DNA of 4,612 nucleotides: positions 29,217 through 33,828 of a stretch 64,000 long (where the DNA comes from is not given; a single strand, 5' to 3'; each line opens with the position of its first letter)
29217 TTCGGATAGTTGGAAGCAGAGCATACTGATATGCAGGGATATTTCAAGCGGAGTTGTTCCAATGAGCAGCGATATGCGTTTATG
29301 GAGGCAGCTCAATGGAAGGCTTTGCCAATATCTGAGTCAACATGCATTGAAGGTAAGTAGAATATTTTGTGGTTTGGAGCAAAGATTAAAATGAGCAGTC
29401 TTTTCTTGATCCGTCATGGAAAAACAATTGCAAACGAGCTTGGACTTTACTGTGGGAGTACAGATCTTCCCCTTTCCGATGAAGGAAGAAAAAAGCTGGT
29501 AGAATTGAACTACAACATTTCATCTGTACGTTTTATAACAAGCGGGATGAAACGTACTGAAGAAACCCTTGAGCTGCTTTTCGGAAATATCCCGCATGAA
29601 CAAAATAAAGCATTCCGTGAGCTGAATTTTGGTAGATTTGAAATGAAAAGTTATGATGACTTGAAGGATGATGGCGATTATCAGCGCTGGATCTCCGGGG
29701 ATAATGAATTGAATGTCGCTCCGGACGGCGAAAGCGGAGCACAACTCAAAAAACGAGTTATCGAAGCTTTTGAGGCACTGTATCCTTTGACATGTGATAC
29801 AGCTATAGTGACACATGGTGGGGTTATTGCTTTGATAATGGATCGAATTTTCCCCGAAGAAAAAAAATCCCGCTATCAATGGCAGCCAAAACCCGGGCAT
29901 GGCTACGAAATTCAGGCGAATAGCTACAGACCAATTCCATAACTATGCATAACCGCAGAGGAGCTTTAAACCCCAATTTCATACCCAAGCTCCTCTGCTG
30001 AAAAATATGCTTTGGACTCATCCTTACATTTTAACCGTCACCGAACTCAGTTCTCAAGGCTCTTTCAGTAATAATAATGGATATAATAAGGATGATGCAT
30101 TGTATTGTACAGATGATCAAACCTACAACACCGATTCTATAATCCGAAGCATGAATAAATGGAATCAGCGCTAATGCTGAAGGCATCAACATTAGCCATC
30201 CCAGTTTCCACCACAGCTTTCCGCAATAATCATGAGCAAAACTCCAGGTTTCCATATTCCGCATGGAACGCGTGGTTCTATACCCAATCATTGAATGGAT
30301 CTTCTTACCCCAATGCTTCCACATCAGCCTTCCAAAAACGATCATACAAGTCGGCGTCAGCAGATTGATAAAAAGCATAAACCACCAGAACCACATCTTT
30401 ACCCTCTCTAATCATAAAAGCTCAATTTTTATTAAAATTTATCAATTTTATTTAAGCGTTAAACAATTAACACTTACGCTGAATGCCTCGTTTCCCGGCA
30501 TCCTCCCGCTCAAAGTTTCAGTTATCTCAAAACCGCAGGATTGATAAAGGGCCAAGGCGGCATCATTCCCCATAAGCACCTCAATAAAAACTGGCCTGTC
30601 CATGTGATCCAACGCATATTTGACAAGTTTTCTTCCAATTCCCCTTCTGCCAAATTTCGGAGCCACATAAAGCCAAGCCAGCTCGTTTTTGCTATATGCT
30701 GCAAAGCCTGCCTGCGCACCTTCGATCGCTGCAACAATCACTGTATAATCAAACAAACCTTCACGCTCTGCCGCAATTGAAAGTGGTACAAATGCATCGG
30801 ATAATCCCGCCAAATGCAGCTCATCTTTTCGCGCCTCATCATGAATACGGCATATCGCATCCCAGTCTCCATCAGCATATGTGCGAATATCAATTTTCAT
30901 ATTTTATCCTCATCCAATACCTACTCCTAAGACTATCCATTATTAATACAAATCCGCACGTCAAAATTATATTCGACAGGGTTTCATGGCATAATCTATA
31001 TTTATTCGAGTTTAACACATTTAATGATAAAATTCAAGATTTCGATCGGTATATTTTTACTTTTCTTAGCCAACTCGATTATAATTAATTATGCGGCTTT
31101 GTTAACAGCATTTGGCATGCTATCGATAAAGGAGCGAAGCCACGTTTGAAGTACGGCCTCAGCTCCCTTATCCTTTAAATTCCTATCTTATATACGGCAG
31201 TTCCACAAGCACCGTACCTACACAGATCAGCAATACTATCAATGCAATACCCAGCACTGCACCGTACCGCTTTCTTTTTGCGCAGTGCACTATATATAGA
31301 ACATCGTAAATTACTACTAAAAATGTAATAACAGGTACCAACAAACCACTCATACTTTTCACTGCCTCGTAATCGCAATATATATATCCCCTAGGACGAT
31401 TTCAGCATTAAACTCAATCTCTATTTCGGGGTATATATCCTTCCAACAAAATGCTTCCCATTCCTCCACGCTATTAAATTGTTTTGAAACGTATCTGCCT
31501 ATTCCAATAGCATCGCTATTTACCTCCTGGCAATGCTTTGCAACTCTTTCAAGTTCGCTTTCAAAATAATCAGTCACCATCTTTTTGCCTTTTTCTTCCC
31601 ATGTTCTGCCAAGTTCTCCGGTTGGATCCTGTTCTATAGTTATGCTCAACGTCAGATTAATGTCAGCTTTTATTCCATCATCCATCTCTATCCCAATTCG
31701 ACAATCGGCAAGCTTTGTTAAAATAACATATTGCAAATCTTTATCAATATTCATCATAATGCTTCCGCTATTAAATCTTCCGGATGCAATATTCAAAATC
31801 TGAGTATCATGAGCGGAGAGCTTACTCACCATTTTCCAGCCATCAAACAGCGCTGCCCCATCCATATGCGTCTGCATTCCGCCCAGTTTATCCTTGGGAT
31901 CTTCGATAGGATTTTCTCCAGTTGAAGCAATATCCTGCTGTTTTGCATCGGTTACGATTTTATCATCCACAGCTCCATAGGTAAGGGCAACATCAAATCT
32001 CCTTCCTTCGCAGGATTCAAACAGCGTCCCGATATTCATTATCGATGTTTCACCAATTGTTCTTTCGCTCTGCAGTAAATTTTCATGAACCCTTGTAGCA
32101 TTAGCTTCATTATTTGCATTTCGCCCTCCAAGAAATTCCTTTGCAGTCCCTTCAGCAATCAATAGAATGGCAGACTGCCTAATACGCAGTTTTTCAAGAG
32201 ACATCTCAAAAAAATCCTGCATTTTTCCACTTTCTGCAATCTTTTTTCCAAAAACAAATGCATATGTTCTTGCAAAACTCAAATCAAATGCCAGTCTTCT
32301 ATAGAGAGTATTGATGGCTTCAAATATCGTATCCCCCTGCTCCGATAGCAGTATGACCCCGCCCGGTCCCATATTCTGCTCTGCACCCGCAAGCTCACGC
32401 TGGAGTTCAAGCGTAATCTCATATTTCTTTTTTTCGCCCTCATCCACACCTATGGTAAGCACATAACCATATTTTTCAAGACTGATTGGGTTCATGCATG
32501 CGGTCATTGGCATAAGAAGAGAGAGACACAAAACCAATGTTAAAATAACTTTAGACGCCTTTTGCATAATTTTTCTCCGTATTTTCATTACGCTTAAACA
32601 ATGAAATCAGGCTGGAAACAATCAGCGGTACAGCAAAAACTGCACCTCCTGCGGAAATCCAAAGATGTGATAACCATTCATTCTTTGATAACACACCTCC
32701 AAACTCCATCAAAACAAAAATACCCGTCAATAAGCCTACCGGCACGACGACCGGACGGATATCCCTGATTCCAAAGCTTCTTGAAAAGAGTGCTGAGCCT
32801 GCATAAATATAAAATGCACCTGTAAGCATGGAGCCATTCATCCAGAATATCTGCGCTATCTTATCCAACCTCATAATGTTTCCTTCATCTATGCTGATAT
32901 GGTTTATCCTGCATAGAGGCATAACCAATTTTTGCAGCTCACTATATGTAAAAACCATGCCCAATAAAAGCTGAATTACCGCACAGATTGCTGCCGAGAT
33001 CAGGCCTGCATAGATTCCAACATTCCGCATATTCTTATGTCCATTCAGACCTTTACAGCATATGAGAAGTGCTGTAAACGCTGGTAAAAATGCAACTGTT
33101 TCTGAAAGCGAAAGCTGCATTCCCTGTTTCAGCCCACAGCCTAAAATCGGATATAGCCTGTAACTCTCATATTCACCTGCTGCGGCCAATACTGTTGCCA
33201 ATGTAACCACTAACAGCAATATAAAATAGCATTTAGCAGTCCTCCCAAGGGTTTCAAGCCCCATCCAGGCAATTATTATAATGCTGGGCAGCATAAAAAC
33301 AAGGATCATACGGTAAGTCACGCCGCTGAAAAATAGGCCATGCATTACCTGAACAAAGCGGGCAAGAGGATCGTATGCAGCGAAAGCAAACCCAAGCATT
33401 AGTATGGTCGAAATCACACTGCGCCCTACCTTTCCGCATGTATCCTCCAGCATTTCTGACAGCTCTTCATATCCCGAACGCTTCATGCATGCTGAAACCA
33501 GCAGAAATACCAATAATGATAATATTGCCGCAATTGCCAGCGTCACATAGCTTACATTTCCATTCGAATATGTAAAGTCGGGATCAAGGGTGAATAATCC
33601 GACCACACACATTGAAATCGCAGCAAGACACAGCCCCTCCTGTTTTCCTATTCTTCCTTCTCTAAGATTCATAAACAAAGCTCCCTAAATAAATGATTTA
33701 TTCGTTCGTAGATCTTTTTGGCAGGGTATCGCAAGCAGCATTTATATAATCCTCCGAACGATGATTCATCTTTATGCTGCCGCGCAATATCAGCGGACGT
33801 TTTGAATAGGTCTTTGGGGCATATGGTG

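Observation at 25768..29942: Self-contained cobamide lower-ligand remodelling cassette headed by a CbiR-like TIM-barrel gene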

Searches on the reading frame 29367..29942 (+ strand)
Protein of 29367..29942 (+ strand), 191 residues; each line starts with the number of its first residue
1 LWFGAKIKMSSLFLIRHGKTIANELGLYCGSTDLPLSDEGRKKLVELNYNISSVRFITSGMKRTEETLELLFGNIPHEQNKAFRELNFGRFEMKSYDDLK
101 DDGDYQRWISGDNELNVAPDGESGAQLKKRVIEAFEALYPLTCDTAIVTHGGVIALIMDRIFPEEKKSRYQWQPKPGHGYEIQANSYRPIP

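Call 3: search_protein_families(library=pfam, proteins=[window:29367-29942:+], max_evalue=0.01)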
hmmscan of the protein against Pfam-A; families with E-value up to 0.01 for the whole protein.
window:29367-29942:+ (191 aa): 1 family
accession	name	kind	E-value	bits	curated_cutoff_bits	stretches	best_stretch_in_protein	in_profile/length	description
PF00300.27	His_Phos_1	-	1.3e-29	103.7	21.7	1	12-173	1-170/194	Histidine phosphatase superfamily (branch 1)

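Call 4: search_protein_families(library=ncbifam, proteins=[window:29367-29942:+], max_evalue=0.01)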
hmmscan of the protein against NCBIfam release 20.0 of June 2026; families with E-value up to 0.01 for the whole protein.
window:29367-29942:+ (191 aa): 13 families
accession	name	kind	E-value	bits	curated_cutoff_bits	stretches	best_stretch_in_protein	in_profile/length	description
TIGR03162.1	ribazole_cobC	equivalog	4.9e-31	107.5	162.9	1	12-178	1-172/176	alpha-ribazole phosphatase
NF011580.0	PRK15004.1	equivalog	2.1e-22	80.1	250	1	12-168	3-167/203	adenosylcobalamin/alpha-ribazole phosphatase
NF005567.0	PRK07238.1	equivalog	1.1e-10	41.4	326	1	2-140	170-314/378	bifunctional RNase H/acid phosphatase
NF002901.0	PRK03482.1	equivalog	3.5e-10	39.9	261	1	9-157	1-157/215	2,3-diphosphoglycerate-dependent phosphoglycerate mutase GpmB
TIGR03848.1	MSMEG_4193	subfamily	1.9e-09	37.3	203.85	1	12-157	2-159/204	MSMEG_4193 family putative phosphomutase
NF009993.0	PRK13462.1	equivalog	2.8e-08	33.7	226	1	8-158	4-155/203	acid phosphatase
NF045917.1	PhserinePhPspA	equivalog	2.8e-07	30.5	350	1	10-147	2-145/211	phosphoserine phosphatase PspA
NF002217.0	PRK01112.1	equivalog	3.3e-06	26.7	320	1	9-55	1-47/228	2,3-bisphosphoglycerate-dependent phosphoglycerate mutase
NF038349.1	dPGM_arch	equivalog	0.0002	21.3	225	1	13-154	2-141/194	2,3-diphosphoglycerate-dependent phosphoglycerate mutase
NF009994.0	PRK13463.1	equivalog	0.0007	19.4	277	1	11-142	4-141/203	phosphoserine phosphatase 1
TIGR01258.1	pgm_1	subfamily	0.0037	16.7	81.7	1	11-68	2-64/245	2,3-bisphosphoglycerate-dependent phosphoglycerate mutase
NF010713.0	PRK14115.1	equivalog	0.0056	16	305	1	9-50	1-42/248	2,3-diphosphoglycerate-dependent phosphoglycerate mutase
NF010718.0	PRK14120.1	equivalog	0.0082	15.5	366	0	8-43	3-38/249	phosphoglyceromutase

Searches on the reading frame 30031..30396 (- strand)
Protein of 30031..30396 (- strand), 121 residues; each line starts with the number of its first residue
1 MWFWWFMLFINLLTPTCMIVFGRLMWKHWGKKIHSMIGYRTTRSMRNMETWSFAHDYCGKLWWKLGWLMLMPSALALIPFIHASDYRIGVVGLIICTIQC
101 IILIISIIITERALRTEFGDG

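Call 28: search_protein_families(library=pfam, proteins=[window:30031-30396:-], max_evalue=0.001)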
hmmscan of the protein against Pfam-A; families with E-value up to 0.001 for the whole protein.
window:30031-30396:- (121 aa): 1 family
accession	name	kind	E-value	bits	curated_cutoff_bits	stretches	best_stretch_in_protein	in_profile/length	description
PF13630.11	SdpI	-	1.1e-20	74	28.2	1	32-109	3-70/71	SdpI/YfhL protein family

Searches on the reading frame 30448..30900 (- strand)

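Call 28: search_protein_families(library=pfam, proteins=[window:30448-30900:-], max_evalue=0.001)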
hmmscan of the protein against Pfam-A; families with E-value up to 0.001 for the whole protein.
window:30448-30900:- (150 aa): 6 families
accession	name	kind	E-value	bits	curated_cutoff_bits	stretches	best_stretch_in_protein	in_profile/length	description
PF00583.31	Acetyltransf_1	-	1.7e-13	51.3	20.7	1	49-124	24-116/116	Acetyltransferase (GNAT) family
PF13508.13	Acetyltransf_7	-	1.2e-12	48.5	27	1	52-125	3-83/84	Acetyltransferase (GNAT) domain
PF13673.13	Acetyltransf_10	-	7.9e-08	32.8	23.6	1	51-127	30-110/128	Acetyltransferase (GNAT) domain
PF14542.12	Acetyltransf_CG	-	2.2e-05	24.9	30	1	58-101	7-54/80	GCN5-related N-acetyl-transferase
PF08445.16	FR47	-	3.2e-05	24.3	22.1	1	71-127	21-80/86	FR47-like protein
PF13527.13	Acetyltransf_9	-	0.0006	20.3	25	0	5-126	2-126/127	Acetyltransferase (GNAT) domain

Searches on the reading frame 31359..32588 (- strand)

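Call 28: search_protein_families(library=pfam, proteins=[window:31359-32588:-], max_evalue=0.001)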
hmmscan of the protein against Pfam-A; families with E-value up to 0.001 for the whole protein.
window:31359-32588:- (409 aa): 2 families
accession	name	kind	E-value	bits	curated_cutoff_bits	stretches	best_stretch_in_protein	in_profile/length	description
PF25198.1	Spore_GerAC_N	-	3.9e-25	89.1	27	1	36-204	4-173/176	Spore germination protein N-terminal domain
PF05504.16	Spore_GerAC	-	2.3e-22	80.3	23.6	1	243-397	1-161/167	Spore germination B3/ GerAC like, C-terminal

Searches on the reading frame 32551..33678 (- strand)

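Call 28: search_protein_families(library=pfam, proteins=[window:32551-33678:-], max_evalue=0.001)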
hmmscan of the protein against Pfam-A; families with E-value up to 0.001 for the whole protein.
window:32551-33678:- (375 aa): 1 family
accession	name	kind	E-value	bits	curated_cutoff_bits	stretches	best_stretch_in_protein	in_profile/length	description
PF03845.19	Spore_permease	-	1.2e-22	80.6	23.4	1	20-322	12-313/321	Spore germination protein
